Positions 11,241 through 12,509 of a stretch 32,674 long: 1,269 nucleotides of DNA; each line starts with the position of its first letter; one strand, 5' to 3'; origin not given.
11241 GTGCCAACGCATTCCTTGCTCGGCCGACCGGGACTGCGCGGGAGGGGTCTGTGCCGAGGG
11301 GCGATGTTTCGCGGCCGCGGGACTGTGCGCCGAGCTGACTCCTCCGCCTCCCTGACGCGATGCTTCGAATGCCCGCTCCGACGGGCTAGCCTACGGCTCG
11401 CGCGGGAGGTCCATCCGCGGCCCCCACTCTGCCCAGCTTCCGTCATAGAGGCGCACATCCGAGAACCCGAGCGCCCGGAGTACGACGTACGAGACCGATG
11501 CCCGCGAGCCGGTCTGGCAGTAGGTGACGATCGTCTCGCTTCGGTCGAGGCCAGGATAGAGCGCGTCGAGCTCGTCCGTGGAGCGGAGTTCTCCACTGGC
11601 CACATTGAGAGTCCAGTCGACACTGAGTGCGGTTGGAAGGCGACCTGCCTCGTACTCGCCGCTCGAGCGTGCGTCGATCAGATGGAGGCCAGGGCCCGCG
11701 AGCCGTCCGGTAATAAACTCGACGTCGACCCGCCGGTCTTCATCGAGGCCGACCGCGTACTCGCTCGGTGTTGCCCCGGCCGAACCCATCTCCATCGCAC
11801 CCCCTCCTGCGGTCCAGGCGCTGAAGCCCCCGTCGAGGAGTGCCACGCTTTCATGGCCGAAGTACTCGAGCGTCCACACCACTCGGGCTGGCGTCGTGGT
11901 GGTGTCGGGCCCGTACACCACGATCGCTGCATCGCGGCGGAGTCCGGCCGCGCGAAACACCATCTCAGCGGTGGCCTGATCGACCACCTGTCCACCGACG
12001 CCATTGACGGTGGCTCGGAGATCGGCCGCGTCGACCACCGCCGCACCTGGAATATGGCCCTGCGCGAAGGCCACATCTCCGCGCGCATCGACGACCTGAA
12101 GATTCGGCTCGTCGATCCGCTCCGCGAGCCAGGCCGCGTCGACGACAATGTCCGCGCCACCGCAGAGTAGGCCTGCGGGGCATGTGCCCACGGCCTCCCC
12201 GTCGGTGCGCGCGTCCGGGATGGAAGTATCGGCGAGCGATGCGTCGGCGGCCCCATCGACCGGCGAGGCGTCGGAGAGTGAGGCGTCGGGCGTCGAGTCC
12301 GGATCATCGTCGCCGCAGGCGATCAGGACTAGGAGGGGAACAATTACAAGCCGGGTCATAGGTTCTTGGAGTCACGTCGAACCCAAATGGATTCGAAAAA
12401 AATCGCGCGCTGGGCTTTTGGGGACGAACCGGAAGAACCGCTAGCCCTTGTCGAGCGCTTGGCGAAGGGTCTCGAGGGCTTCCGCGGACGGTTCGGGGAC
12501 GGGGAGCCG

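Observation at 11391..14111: YaaA - ECF sigma - ZAS anti-sigma - rhodanese lipoprotein: a thiol/peroxide-stress module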

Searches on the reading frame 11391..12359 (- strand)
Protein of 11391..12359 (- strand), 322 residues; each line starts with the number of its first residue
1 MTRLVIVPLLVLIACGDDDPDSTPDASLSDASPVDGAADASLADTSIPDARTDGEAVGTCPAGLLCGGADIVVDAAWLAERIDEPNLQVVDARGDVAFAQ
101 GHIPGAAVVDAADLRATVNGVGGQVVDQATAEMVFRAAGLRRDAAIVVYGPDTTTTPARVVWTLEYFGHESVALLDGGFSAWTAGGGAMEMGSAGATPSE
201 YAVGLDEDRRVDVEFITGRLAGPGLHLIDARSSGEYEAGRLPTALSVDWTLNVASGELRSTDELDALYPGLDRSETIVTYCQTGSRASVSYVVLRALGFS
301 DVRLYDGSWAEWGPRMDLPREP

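Call 3: search_protein_families(library=pfam, proteins=[window:11391-12359:-], max_evalue=0.01)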
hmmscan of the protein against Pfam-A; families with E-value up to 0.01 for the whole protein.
window:11391-12359:- (322 aa): 1 family
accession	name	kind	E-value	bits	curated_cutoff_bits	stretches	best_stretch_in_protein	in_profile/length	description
PF00581.25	Rhodanese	-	4.2e-36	123.9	22.2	2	220-312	9-99/102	Rhodanese-like domain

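Call 4: search_protein_families(library=ncbifam, proteins=[window:11391-12359:-], max_evalue=0.01)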
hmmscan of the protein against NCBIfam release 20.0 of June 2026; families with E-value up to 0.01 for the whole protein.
window:11391-12359:- (322 aa): 14 families
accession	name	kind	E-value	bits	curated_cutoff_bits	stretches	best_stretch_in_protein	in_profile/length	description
NF008557.0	PRK11493.1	equivalog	2.6e-37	128.4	250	1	71-321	5-278/281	3-mercaptopyruvate sulfurtransferase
NF040901.1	SeO3_TeO2_ExtH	equivalog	5.3e-19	68.5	200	2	97-213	80-205/430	selenite/tellurite reduction operon rhodanese-like protein ExtH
NF006444.0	PRK08762.1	equivalog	2.1e-12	46.4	449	2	222-313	27-108/387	molybdopterin-synthase adenylyltransferase MoeB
NF041203.1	rhodanese_LYCAU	equivalog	1.4e-09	37.7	115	1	206-313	18-117/126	rhodanese-related (seleno)protein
NF005902.0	PRK07878.1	equivalog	4.2e-07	29.2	647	1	222-317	301-386/392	adenylyltransferase/sulfurtransferase MoeZ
NF001195.0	PRK00162.1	equivalog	2.5e-06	27.8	102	0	80-120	14-54/108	thiosulfate sulfurtransferase GlpE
NF045521.1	rhoda_near_glyco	subfamily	5.9e-06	26.2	145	1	225-312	32-108/144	rhodanese homology domain-containing protein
NF001133.1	PRK00142.1-1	equivalog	1.5e-05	24.7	170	0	219-307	116-198/229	oxygen-dependent tRNA uridine(34) hydroxylase TrhO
NF008750.0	PRK11784.1-2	equivalog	4.3e-05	22.8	241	0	226-247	17-38/346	tRNA 2-selenouridine(34) synthase MnmH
NF008752.0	PRK11784.1-4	equivalog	0.0016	17.3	266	0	88-107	20-39/357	tRNA 2-selenouridine(34) synthase MnmH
NF045694.1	seleno_TsoB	exception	0.0021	16.2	805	0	225-313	62-150/572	rhodanese/DsbD fusion-like selenoprotein TsoB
TIGR03167.1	tRNA_sel_U_synt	equivalog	0.0037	16.7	219.75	0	226-247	4-25/311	tRNA 2-selenouridine(34) synthase MnmH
NF033833.0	rhodan_ChrE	equivalog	0.005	16.8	120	0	255-301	40-87/108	rhodanese family chromate resistance protein ChrE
TIGR04568.1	arch_SelU_Nterm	equivalog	0.0068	16.2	200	0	271-307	171-208/215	selenouridine synthase SelU-like subunit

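Call 37: find_homologous_proteins(query=window:11391-12359:-, max_evalue=1e-20)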
Query window:11391-12359:- (322 aa): 633 proteins with E <= 1e-20 among 8000 candidates; the best 120 are listed.
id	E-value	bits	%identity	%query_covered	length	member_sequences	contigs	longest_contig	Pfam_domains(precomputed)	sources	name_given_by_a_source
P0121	1.4e-206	703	100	100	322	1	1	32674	PF00581.26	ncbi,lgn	ncbi:MAG: rhodanese-like domain-containing protein [Myxococcota bacterium]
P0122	3.7e-100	354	61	82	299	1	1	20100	PF00581.26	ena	-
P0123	6.8e-98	346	61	89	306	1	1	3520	PF00581.26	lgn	-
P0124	6.1e-97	343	58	97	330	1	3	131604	PF00581.26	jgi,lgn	-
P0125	5.8e-95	336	57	83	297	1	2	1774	PF00581.26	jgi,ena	-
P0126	7.8e-94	333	59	85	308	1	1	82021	PF00581.26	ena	-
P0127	9.1e-94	333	59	82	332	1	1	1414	PF00581.26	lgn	-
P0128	5.9e-93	330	57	84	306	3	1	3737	PF00581.26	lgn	-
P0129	1.1e-92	329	54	97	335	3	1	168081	PF00581.26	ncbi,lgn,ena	-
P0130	7.0e-91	323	52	100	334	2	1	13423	PF00581.26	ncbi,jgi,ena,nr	ncbi:MAG: hypothetical protein DRJ42_15425 [Deltaproteobacteria bacterium]|nr:MAG: hypothetical prot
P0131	2.9e-90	321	55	99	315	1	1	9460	PF00581.26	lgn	-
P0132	1.0e-87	313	57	82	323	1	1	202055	PF00581.26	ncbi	-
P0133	7.9e-85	303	54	100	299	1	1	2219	PF00581.26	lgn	-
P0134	1.4e-84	302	52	100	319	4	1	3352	PF00581.26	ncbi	ncbi:MAG: rhodanese-like domain-containing protein [Myxococcota bacterium]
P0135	1.2e-82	296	49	99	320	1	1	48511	PF00581.26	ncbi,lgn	-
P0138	7.2e-81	290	54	100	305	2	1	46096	PF00581.26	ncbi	ncbi:MAG: rhodanese-like domain-containing protein [Myxococcota bacterium]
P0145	1.8e-78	282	51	97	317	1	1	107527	PF00581.26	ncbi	ncbi:MAG: sulfurtransferase [Sandaracinaceae bacterium]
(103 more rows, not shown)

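Call 38: find_encoding_contigs(protein=P0122, flank=4000, max_places=1)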
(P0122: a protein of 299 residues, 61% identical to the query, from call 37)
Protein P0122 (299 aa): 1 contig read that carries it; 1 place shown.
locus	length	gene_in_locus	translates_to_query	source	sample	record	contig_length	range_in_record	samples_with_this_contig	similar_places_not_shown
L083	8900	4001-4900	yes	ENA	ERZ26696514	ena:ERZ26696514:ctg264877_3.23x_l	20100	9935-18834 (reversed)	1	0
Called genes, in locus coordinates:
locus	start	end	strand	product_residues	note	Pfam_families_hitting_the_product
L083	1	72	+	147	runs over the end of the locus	PF09917:DUF2147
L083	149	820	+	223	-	-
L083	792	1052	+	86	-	-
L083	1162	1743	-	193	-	-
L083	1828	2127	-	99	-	-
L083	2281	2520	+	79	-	-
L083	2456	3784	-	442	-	-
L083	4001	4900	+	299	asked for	PF00581:Rhodanese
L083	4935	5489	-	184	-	-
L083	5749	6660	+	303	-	PF00872:Transposase_mut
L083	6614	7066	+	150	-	PF00872:Transposase_mut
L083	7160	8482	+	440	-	-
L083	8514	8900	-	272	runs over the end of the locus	-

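Call 39: find_encoding_contigs(protein=P0124, flank=4000, max_places=1)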
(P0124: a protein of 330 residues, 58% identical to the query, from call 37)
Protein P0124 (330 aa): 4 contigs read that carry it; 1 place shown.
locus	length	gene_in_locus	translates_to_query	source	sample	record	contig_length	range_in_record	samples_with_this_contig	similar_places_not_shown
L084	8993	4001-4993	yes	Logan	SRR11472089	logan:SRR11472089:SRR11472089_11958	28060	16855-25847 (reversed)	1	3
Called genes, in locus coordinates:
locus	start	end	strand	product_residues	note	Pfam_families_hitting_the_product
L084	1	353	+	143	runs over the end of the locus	PF00571:CBS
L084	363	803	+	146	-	-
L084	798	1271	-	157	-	PF23296:DUF7079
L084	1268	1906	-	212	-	-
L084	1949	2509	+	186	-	PF00440:TetR_N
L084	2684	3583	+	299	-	-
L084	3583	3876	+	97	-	-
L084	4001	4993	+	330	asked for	PF00581:Rhodanese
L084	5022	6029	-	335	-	PF12625:Arabinose_bd, PF00165:HTH_AraC (faint), PF12833:HTH_18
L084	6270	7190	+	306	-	PF00106:adh_short, PF01370:Epimerase, PF08659:KR (weak), PF13561:adh_short_C2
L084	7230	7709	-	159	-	PF15891:Nuc_deoxyri_tr2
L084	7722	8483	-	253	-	PF00293:NUDIX, PF19368:WHD_AraR, PF21906:WHD_NrtR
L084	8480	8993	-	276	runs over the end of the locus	PF10021:PARG_cat_microb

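Call 40: find_encoding_contigs(protein=P0126, flank=4000, max_places=1)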
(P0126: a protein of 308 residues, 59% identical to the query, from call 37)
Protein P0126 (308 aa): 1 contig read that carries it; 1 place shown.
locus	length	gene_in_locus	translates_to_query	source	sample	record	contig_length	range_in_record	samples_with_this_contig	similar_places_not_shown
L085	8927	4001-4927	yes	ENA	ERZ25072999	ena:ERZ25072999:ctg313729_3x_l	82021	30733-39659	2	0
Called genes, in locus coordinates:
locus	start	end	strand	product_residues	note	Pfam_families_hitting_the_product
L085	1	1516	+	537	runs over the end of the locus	PF16697:Yop-YscD_cpl, PF00498:FHA, PF16697:Yop-YscD_cpl, PF00498:FHA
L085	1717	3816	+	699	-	PF00691:OmpA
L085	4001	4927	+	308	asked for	PF00581:Rhodanese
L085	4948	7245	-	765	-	PF00560:LRR_1 (faint), PF23598:LRR_14 (weak), PF25019:LRR_R13L1-DRL21 (faint), PF23598:LRR_14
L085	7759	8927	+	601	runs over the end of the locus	-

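Call 41: find_encoding_contigs(protein=P0129, flank=4000, max_places=1)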
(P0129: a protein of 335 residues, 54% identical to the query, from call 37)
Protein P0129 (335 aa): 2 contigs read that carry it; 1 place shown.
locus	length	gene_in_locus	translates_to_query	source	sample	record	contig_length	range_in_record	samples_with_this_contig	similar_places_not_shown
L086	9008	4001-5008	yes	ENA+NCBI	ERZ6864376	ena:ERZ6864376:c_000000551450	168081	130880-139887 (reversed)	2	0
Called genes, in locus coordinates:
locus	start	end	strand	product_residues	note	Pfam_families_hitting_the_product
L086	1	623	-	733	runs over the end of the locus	PF00141:peroxidase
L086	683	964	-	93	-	PF04248:NTP_transf_9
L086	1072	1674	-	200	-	PF00484:Pro_CA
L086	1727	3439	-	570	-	PF05708:Peptidase_C92 (weak)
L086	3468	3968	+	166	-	PF03073:TspO_MBR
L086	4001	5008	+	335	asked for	PF00581:Rhodanese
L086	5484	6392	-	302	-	PF01545:Cation_efflux, PF16916:ZT_dimer (weak)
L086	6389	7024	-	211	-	PF01209:Ubie_methyltran, PF13489:Methyltransf_23, PF06080:DUF938 (weak), PF05219:DREV (weak), PF13847:Methyltransf_31, PF08241:Methyltransf_11, PF08242:Methyltransf_12, PF13649:Methyltransf_25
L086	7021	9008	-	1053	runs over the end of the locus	PF00873:ACR_tran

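Call 57: search_solved_structures(query=window:11391-12359:-, max_evalue=1e-10, show_alignments=2)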
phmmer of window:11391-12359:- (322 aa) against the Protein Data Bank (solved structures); distinct sequences matched with E-value up to 1e-10: 20.
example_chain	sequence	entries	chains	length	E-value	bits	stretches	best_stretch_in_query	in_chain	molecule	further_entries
8k55_A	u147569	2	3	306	9.8e-35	123.7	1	72-319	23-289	sulfur transferase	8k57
1urh_A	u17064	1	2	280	1.1e-34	123.5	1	73-322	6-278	3-MERCAPTOPYRUVATE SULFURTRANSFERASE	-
3hzu_A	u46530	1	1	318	1.6e-31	113.2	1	70-319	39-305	Thiosulfate sulfurtransferase sseA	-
1e0c_A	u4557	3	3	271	8.5e-31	110.8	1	70-321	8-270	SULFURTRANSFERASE | PUTATIVE THIOSULFATE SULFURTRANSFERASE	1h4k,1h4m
3p3a_A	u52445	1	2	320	9.7e-30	107.3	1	72-319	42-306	Thiosulfate sulfurtransferase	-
1uar_A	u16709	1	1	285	1e-29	107.2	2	222-319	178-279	Rhodanese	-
3hwi_A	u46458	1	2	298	2.2e-25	92.9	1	68-320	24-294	Thiosulfate sulfurtransferase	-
3aax_A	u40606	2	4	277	3.1e-25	92.5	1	69-320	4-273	Putative thiosulfate sulfurtransferase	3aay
5wqk_A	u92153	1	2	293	7.4e-20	74.8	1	91-315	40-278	Sulfurtransferase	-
5wqj_A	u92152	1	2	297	7.7e-20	74.7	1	91-315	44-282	Sulfurtransferase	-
3ipo_A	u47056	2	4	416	1.1e-19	74.2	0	98-232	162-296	Putative thiosulfate sulfurtransferase ynjE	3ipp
2wlr_A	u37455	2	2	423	1.2e-19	74.1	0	98-232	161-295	PUTATIVE THIOSULFATE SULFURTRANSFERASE YNJE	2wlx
6yj5_q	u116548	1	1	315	3.1e-17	66.2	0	211-316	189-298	Rhodanese-like domain-containing protein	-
8agf_A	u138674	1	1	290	4.3e-17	65.7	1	96-315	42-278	Thiosulfate sulfurtransferase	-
1rhd_A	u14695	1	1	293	2.1e-16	63.5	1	96-315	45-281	RHODANESE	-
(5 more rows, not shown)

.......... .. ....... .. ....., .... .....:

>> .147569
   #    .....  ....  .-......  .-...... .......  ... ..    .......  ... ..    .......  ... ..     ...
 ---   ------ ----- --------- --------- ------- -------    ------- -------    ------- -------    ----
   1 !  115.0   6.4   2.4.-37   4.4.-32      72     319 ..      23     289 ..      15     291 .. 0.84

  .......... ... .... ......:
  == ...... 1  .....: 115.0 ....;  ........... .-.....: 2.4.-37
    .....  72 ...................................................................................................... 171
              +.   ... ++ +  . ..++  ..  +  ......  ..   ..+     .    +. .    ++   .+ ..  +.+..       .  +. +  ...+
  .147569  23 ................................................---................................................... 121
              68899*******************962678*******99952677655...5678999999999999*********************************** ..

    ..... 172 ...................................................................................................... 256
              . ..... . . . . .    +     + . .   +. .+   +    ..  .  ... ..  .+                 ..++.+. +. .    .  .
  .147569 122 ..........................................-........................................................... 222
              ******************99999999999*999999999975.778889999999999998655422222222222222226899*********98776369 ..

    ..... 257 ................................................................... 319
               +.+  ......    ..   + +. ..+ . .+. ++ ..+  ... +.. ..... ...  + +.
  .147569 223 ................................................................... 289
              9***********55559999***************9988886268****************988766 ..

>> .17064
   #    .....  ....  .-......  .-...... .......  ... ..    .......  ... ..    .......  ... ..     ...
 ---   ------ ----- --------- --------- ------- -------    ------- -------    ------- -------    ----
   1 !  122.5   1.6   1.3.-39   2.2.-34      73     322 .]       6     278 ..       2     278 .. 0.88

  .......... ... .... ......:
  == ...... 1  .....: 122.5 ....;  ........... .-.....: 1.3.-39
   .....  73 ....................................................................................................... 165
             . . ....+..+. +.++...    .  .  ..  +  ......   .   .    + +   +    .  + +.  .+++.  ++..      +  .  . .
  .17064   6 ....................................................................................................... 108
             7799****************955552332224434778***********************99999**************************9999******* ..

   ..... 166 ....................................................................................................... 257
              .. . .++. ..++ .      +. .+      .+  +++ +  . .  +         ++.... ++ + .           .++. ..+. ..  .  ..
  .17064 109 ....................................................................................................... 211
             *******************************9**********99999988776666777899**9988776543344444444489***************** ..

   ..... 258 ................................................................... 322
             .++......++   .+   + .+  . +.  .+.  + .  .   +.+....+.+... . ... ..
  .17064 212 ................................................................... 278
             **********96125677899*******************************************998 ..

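Call 75: find_encoding_contigs(protein=P0132, flank=3500, max_places=1)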
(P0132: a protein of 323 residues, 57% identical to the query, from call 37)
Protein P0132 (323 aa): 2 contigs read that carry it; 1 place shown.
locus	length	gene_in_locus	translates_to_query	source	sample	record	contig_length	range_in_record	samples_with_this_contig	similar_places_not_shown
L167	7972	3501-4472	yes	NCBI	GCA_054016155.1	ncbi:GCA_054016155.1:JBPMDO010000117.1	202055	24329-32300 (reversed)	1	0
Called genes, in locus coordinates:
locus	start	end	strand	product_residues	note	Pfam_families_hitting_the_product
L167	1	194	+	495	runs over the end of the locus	-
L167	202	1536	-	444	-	PF00672:HAMP, PF00512:HisKA, PF02518:HATPase_c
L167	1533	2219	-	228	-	PF00072:Response_reg, PF00486:Trans_reg_C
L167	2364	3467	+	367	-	PF00561:Abhydrolase_1 (weak), PF02129:Peptidase_S15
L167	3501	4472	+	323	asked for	PF00581:Rhodanese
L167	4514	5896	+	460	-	PF01554:MatE, PF01943:Polysacc_synt (faint), PF01554:MatE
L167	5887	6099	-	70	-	-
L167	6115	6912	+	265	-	-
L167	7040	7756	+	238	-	PF00072:Response_reg, PF00486:Trans_reg_C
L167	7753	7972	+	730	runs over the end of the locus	PF00512:HisKA, PF02518:HATPase_c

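Call 76: find_encoding_contigs(protein=P0130, flank=3500, max_places=1)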
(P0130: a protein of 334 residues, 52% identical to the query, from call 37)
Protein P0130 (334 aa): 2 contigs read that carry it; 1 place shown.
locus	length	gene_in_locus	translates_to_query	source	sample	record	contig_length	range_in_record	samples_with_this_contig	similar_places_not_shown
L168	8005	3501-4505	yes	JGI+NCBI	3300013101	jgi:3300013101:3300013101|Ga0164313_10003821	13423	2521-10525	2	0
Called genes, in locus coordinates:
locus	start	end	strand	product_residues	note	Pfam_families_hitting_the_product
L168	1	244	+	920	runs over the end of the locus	PF13191:AAA_16, PF20703:nSTAND1 (weak), PF00486:Trans_reg_C (weak)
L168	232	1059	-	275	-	PF14340:DUF4395, PF00581:Rhodanese (weak)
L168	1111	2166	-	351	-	PF03372:Exo_endo_phos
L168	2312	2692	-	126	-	PF00581:Rhodanese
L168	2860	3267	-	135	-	PF00581:Rhodanese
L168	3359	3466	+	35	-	-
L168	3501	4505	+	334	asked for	PF00581:Rhodanese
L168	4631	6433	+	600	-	PF06119:NIDO, PF11617:Cu-binding_MopE (weak)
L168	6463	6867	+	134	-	PF00581:Rhodanese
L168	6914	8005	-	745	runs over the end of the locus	PF13229:Beta_helix (weak)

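Call 77: find_encoding_contigs(protein=P0138, flank=3500, max_places=1)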
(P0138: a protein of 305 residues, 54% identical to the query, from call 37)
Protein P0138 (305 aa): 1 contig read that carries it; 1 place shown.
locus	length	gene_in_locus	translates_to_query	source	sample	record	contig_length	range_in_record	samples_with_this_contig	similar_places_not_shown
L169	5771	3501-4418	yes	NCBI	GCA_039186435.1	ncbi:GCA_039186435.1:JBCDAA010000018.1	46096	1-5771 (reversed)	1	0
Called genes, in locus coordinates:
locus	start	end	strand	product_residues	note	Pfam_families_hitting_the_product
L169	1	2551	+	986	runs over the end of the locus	-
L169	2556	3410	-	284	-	PF01435:Peptidase_M48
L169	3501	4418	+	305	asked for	PF00581:Rhodanese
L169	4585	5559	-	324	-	-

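Call 78: find_encoding_contigs(protein=P0131, flank=3500, max_places=1)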
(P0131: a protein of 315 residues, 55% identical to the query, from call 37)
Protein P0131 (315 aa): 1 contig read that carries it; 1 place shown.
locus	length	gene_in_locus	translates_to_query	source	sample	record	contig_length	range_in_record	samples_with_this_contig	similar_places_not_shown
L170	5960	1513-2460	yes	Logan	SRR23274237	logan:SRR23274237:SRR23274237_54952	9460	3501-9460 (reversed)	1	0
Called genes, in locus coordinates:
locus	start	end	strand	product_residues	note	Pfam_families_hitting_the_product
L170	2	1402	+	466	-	?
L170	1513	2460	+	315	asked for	PF00581:Rhodanese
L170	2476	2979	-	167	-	-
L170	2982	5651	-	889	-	PF00561:Abhydrolase_1 (faint), PF00756:Esterase, PF00326:Peptidase_S9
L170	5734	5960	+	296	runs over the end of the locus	PF12146:Hydrolase_4 (faint), PF00561:Abhydrolase_1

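Call 82: find_encoding_contigs(protein=P0135, flank=3000, max_places=1)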
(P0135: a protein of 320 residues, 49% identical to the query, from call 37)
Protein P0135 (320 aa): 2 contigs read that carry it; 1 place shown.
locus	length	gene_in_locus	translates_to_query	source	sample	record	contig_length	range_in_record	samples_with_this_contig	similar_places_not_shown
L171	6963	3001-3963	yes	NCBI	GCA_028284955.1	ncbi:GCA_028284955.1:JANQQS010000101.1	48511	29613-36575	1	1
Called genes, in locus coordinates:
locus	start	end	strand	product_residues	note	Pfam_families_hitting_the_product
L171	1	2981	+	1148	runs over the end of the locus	PF04434:SWIM (weak), PF00176:SNF2-rel_dom, PF00271:Helicase_C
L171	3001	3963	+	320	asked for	PF00581:Rhodanese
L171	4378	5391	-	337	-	-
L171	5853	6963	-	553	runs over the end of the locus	PF07626:PSD3 (faint), PF07637:PSD5, PF07631:PSD4, PF07627:PSCyt3, PF07624:PSD2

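Call 83: find_encoding_contigs(protein=P0145, flank=3000, max_places=1)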
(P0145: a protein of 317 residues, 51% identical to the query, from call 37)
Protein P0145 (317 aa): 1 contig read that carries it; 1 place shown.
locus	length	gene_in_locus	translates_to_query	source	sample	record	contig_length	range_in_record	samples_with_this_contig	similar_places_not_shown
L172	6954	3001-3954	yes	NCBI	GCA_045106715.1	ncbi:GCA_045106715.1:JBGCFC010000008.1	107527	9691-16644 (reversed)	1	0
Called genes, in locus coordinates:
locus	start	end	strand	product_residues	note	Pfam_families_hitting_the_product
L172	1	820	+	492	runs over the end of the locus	PF00989:PAS (faint), PF08448:PAS_4, PF13426:PAS_9 (faint), PF08447:PAS_3, PF08448:PAS_4 (weak), PF08447:PAS_3, PF00512:HisKA, PF02518:HATPase_c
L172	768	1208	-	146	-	PF00072:Response_reg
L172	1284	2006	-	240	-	PF05013:FGase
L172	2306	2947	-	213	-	-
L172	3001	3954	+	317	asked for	PF00581:Rhodanese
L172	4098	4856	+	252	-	PF01553:Acyltransferase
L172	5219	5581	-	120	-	-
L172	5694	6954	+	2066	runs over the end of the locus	-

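Call 91: search_protein_families(library=pfam, proteins=[L168:2860-3267:-, L168:2312-2692:-], max_evalue=0.001)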
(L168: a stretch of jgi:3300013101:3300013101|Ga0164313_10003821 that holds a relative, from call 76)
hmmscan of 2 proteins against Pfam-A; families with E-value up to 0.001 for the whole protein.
L168:2860-3267:- (135 aa): 1 family
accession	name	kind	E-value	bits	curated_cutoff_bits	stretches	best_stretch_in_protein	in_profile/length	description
PF00581.25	Rhodanese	-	4.4e-09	37.1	22.2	1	37-120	4-100/102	Rhodanese-like domain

L168:2312-2692:- (126 aa): 1 family
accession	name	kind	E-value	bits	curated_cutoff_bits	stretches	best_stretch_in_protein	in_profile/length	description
PF00581.25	Rhodanese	-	1.3e-08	35.6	22.2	1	42-106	13-88/102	Rhodanese-like domain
